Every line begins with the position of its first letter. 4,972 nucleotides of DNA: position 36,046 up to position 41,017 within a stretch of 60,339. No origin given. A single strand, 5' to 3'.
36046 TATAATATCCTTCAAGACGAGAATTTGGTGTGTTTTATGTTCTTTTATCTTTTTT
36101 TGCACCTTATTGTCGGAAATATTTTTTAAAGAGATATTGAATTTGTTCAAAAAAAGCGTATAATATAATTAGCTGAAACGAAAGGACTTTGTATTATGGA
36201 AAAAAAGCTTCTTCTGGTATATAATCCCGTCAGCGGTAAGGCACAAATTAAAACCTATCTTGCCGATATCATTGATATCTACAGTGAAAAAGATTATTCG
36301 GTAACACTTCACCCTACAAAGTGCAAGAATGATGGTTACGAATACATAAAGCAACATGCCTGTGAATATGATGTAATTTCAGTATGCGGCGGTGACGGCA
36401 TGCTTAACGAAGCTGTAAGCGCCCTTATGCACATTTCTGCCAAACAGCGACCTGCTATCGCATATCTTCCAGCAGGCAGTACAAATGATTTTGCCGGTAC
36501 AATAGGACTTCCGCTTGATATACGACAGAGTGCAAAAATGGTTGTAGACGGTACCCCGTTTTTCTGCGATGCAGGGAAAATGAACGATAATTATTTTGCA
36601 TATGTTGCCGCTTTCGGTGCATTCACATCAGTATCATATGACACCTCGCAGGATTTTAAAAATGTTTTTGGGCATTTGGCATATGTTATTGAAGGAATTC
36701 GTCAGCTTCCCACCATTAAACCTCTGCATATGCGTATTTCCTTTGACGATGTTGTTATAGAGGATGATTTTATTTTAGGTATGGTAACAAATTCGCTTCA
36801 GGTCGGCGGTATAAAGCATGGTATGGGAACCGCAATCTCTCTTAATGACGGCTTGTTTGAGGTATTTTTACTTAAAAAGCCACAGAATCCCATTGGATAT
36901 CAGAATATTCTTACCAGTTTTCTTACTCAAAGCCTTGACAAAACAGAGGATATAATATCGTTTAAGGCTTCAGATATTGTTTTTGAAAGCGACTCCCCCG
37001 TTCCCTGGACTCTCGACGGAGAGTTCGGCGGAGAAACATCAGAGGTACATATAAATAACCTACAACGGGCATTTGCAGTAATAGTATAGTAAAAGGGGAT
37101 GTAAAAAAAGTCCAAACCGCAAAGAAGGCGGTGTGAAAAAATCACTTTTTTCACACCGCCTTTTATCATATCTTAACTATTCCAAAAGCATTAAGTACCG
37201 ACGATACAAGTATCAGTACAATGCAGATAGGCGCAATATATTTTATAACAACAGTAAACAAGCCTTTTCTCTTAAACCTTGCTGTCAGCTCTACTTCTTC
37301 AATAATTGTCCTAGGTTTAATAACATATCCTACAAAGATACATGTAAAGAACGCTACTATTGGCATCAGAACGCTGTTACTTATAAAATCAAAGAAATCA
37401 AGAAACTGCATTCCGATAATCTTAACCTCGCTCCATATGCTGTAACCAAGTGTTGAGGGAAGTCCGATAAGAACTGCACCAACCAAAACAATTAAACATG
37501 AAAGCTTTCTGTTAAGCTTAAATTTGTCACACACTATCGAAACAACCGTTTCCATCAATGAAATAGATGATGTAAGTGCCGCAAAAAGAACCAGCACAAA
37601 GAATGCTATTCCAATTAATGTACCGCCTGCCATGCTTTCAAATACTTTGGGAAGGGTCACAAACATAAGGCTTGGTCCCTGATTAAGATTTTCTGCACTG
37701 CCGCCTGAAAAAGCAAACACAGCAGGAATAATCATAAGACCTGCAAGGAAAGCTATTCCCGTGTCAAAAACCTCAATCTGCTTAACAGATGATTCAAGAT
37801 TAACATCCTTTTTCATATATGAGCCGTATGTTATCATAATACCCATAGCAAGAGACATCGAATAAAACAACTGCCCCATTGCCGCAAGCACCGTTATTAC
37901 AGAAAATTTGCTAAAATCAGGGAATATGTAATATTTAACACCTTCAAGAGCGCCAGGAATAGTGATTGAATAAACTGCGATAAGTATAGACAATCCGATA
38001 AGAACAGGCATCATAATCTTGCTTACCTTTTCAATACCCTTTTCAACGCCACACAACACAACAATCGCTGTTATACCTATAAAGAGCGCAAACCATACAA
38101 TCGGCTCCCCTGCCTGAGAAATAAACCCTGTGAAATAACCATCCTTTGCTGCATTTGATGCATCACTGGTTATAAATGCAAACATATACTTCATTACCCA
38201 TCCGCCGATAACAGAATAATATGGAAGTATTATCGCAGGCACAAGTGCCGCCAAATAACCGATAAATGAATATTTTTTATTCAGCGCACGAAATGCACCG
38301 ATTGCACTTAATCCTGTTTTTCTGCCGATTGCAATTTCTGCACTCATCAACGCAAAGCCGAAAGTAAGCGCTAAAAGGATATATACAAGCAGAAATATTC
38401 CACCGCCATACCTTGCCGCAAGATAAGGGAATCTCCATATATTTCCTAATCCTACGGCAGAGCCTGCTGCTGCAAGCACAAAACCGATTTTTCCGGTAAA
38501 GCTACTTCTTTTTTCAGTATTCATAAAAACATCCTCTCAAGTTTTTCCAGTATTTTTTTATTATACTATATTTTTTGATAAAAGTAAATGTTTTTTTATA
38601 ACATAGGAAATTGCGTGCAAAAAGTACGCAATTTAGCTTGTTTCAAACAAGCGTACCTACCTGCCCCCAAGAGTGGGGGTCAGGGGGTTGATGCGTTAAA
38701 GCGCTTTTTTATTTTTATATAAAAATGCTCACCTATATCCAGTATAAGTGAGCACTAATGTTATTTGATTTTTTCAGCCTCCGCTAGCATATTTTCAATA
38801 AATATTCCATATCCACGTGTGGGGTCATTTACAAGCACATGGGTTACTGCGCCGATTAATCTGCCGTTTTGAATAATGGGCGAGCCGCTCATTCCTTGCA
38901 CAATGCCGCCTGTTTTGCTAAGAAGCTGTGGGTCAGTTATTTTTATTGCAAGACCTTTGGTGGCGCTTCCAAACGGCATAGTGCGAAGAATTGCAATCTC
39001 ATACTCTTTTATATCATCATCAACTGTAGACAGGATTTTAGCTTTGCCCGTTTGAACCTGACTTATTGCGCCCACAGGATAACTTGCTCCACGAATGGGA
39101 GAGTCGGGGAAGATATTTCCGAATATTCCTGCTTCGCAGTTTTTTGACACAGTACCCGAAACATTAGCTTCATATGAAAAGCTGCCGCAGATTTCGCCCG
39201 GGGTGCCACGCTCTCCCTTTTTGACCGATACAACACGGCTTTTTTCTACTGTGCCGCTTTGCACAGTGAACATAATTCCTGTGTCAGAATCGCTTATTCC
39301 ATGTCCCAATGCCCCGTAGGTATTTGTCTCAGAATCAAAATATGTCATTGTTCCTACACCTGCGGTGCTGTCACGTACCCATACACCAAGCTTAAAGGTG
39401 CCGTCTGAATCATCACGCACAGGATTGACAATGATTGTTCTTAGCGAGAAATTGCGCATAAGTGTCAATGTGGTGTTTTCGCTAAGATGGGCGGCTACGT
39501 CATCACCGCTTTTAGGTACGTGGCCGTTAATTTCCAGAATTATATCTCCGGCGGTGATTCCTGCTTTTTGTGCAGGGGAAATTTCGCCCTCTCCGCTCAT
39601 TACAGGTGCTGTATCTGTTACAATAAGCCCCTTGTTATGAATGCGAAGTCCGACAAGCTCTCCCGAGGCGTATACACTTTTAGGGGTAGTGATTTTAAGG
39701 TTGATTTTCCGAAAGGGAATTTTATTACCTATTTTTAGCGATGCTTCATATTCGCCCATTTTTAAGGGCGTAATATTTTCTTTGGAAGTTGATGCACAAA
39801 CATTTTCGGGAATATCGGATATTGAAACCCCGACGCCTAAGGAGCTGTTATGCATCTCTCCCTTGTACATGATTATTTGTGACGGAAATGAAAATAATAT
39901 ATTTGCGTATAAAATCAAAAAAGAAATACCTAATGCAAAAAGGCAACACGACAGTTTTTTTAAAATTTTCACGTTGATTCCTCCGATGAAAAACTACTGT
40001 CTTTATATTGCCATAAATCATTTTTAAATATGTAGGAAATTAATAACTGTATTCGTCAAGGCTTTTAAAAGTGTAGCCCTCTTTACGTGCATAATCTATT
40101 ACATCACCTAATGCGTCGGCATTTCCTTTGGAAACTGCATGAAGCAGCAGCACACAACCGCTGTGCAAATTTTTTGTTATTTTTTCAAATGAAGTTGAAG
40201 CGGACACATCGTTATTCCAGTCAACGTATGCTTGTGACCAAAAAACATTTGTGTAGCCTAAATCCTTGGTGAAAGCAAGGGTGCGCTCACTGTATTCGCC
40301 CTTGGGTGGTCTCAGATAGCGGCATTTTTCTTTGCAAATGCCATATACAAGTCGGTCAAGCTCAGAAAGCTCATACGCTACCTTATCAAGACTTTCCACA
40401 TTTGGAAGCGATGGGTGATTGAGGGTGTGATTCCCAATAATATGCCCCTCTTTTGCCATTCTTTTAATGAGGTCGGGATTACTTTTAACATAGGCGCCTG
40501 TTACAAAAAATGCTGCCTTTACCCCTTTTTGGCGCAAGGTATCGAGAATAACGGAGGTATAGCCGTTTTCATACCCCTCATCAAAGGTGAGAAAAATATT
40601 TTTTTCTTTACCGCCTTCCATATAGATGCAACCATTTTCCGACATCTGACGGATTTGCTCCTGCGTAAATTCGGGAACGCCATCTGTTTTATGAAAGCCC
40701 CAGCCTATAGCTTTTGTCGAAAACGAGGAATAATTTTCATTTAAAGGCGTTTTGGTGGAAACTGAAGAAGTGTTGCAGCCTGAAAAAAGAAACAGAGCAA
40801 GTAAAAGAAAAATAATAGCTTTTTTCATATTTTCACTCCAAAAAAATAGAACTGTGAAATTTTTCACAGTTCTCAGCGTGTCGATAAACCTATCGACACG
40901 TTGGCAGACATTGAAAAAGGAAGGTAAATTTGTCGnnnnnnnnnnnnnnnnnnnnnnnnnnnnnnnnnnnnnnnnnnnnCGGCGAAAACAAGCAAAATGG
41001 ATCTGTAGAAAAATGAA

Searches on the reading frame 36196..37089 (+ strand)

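Call 6: search_protein_families(library=pfam, proteins=[window:36196-37089:+], max_evalue=0.001)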
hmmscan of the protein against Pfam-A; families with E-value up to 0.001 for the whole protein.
window:36196-37089:+ (297 aa): 2 families
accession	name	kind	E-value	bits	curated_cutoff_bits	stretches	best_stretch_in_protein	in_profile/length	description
PF00781.29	DAGK_cat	-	1.8e-28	99.1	23.6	1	4-122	1-118/125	Diacylglycerol kinase catalytic domain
PF19279.4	YegS_C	-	5.1e-08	33.3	27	1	151-282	15-144/158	YegS C-terminal NAD kinase beta sandwich-like domain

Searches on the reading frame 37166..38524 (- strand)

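Call 6: search_protein_families(library=pfam, proteins=[window:37166-38524:-], max_evalue=0.001)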
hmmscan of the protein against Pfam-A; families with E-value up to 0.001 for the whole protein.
window:37166-38524:- (452 aa): 1 family
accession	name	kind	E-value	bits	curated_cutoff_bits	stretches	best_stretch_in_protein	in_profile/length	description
PF00209.24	SNF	-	3.6e-65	221.1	27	2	135-445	170-483/524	Sodium:neurotransmitter symporter family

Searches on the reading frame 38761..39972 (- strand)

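Call 6: search_protein_families(library=pfam, proteins=[window:38761-39972:-], max_evalue=0.001)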
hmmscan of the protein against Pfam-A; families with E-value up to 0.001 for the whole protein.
window:38761-39972:- (403 aa): 4 families
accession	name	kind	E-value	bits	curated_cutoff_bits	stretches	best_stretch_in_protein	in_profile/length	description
PF05580.18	Peptidase_S55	-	6.5e-82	275.1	25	1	192-396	2-210/210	SpoIVB peptidase S55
PF17820.7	PDZ_6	-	6.2e-09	35.9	27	1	132-170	9-51/54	PDZ domain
PF13180.12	PDZ_2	-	7.5e-05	23.4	27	1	130-165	21-56/80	PDZ domain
PF00595.29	PDZ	-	9.2e-05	23.2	23.2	0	129-151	35-55/81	PDZ domain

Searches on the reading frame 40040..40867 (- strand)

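Call 6: search_protein_families(library=pfam, proteins=[window:40040-40867:-], max_evalue=0.001)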
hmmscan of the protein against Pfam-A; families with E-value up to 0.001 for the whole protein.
window:40040-40867:- (275 aa): 1 family
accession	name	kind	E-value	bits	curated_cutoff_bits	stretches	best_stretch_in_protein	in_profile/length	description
PF01522.26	Polysacc_deac_1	-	5.1e-35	120.6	23.1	1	86-208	4-124/124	Polysaccharide deacetylase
